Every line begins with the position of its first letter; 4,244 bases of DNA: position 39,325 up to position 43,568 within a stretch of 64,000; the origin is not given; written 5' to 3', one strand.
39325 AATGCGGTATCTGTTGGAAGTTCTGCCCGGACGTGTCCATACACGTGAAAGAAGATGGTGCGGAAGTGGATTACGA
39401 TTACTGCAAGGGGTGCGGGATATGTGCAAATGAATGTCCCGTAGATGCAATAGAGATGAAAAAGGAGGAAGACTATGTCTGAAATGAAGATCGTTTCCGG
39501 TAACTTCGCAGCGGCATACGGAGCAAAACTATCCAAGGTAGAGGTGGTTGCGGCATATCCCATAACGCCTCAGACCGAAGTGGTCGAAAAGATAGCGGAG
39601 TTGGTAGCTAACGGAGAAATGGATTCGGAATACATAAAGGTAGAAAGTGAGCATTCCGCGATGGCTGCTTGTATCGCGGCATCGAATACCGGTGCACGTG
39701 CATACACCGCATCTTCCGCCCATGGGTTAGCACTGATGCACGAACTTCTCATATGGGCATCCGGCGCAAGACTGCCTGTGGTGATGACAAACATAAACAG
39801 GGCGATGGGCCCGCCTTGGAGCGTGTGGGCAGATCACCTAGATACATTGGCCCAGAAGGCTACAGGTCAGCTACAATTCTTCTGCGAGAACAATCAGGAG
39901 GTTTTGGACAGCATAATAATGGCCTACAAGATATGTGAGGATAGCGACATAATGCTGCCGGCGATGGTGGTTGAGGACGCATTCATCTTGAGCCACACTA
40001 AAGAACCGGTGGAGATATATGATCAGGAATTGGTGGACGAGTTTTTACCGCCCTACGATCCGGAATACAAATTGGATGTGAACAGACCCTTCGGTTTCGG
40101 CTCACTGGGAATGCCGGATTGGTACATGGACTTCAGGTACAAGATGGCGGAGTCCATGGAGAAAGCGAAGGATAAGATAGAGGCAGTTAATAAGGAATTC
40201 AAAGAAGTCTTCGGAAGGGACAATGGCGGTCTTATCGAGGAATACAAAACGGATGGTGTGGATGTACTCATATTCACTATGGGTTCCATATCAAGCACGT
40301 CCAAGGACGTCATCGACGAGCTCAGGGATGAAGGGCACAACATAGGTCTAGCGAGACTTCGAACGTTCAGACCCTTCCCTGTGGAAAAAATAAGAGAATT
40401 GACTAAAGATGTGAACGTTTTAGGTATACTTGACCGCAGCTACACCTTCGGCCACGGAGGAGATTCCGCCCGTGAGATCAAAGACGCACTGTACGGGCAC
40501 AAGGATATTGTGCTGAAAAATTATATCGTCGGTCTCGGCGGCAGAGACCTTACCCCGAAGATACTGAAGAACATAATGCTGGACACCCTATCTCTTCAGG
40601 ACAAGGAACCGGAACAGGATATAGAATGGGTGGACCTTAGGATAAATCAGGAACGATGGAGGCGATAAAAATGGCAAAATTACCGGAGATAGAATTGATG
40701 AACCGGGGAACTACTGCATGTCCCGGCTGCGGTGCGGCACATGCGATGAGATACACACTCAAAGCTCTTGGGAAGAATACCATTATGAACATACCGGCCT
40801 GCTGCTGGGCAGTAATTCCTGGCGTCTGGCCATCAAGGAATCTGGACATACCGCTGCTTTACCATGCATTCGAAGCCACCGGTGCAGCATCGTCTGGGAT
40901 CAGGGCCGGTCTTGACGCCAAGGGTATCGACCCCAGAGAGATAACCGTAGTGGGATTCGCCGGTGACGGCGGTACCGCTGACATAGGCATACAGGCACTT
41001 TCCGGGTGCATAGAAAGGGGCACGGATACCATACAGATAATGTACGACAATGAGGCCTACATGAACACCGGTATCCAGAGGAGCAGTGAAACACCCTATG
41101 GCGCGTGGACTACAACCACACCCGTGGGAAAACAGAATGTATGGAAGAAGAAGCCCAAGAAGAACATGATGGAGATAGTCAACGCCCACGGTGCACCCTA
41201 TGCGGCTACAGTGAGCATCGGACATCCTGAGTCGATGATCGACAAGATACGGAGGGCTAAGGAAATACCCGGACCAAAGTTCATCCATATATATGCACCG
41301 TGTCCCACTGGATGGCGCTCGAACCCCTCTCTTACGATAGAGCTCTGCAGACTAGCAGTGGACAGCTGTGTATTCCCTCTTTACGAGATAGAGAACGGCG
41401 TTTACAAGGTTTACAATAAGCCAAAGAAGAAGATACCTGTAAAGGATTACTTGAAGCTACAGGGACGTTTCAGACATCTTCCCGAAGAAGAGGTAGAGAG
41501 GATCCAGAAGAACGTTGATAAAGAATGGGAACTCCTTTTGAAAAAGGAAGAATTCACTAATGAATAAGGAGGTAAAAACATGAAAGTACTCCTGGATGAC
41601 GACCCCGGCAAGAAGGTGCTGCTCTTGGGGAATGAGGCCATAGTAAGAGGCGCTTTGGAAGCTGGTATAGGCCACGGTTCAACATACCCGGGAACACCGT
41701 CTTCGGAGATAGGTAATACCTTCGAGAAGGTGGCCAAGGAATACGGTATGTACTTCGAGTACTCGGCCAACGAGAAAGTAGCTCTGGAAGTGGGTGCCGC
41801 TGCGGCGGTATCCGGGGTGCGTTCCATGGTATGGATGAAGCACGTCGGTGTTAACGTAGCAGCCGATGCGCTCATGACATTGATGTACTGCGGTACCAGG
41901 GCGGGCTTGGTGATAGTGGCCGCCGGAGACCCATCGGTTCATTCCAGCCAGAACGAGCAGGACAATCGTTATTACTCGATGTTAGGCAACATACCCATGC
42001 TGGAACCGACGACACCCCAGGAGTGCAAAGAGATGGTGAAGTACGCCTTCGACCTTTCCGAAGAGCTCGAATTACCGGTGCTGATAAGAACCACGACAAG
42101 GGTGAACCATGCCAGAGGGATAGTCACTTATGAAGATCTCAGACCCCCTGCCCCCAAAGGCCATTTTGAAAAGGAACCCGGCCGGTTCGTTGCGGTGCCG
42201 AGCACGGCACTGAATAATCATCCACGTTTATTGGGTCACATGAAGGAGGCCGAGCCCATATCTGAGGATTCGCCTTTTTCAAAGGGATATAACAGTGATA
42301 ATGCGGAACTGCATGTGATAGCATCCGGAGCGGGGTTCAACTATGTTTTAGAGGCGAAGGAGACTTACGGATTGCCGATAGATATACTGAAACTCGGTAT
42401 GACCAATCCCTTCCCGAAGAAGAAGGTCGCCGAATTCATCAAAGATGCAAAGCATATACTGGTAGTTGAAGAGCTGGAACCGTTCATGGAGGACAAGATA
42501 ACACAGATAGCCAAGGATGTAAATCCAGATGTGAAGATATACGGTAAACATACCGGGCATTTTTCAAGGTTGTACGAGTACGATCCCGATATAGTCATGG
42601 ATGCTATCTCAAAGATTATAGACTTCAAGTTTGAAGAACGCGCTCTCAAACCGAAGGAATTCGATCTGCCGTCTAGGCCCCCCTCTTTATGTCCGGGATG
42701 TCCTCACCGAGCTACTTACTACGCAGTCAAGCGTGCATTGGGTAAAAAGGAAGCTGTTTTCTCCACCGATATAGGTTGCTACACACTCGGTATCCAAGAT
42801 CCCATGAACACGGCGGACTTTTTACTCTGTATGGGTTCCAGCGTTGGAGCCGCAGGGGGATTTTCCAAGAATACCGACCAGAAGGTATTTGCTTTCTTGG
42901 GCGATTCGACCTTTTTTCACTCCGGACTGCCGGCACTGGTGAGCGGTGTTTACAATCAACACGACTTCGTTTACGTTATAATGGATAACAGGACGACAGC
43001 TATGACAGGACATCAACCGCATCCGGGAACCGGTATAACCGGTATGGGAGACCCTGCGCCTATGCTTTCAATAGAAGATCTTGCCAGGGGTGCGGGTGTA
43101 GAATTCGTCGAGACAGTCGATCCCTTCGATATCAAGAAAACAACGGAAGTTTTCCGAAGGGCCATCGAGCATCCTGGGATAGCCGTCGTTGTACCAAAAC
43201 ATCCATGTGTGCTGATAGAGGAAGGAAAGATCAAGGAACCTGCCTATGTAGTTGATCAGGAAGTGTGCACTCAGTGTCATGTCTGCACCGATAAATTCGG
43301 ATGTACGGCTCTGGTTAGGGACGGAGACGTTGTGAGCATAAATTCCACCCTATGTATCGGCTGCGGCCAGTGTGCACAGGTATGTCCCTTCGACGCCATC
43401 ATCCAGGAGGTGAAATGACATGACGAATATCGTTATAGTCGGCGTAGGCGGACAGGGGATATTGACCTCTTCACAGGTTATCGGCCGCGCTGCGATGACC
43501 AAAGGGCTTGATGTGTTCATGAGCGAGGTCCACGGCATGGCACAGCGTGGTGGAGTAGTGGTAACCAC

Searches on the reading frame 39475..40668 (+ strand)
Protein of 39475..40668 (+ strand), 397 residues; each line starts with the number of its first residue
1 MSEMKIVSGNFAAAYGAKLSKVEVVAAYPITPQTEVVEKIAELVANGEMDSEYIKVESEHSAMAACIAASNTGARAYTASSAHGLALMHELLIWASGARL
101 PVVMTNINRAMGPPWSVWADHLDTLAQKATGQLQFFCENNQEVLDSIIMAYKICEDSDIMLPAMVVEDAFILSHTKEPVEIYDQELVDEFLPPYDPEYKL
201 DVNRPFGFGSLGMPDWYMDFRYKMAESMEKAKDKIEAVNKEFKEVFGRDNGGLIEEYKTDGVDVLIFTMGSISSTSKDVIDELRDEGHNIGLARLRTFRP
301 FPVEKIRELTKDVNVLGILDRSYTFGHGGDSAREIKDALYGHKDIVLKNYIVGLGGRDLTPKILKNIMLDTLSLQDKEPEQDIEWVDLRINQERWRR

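Call 20: search_protein_families(library=pfam, proteins=[window:39475-40668:+], max_evalue=0.00001)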
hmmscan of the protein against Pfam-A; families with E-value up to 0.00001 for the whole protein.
window:39475-40668:+ (397 aa): 3 families
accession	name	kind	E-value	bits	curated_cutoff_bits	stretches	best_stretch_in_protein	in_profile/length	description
PF01855.24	POR_N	-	1.2e-69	235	27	1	16-239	2-230/231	Pyruvate flavodoxin/ferredoxin oxidoreductase, thiamine diP-bdg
PF17147.9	PFOR_II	-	4.7e-28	98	27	1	263-362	2-100/102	Pyruvate:ferredoxin oxidoreductase core domain II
PF02780.25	Transketolase_C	-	2.2e-06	28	25.9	1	258-343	6-92/124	Transketolase, C-terminal domain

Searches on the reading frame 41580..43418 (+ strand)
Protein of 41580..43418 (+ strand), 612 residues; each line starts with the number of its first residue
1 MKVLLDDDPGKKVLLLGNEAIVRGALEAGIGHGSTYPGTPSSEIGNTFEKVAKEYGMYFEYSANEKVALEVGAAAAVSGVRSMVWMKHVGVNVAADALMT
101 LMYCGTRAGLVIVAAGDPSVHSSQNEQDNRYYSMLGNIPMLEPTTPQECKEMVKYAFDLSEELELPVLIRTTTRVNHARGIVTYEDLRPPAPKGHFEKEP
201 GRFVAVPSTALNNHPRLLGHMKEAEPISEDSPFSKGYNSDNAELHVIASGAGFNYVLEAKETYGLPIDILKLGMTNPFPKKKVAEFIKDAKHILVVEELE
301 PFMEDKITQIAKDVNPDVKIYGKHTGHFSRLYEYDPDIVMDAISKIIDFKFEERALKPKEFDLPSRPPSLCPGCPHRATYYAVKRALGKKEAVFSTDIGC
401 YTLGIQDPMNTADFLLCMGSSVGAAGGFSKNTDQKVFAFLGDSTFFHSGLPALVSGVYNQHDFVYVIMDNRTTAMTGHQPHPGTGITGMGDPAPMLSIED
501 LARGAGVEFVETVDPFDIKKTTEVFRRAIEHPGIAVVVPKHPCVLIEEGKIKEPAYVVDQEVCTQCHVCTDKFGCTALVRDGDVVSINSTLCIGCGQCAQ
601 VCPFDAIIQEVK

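Call 20: search_protein_families(library=pfam, proteins=[window:41580-43418:+], max_evalue=0.00001)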
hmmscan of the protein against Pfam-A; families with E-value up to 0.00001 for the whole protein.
window:41580-43418:+ (612 aa): 5 families
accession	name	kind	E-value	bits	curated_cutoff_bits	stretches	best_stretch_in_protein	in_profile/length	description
PF02775.26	TPP_enzyme_C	-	4.4e-23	82.2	21.9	1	397-537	1-149/151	Thiamine pyrophosphate enzyme, C-terminal TPP binding domain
PF01855.24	POR_N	-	4.3e-10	40.2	27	1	24-188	2-171/231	Pyruvate flavodoxin/ferredoxin oxidoreductase, thiamine diP-bdg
PF00037.32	Fer4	-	6.6e-09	35.7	21.1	1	586-607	2-23/24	4Fe-4S binding domain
PF12797.12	Fer4_2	-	1.1e-06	28.6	24.5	0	584-604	2-22/22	4Fe-4S binding domain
PF12837.12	Fer4_6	-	1.4e-06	28.4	25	1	584-607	1-24/24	4Fe-4S binding domain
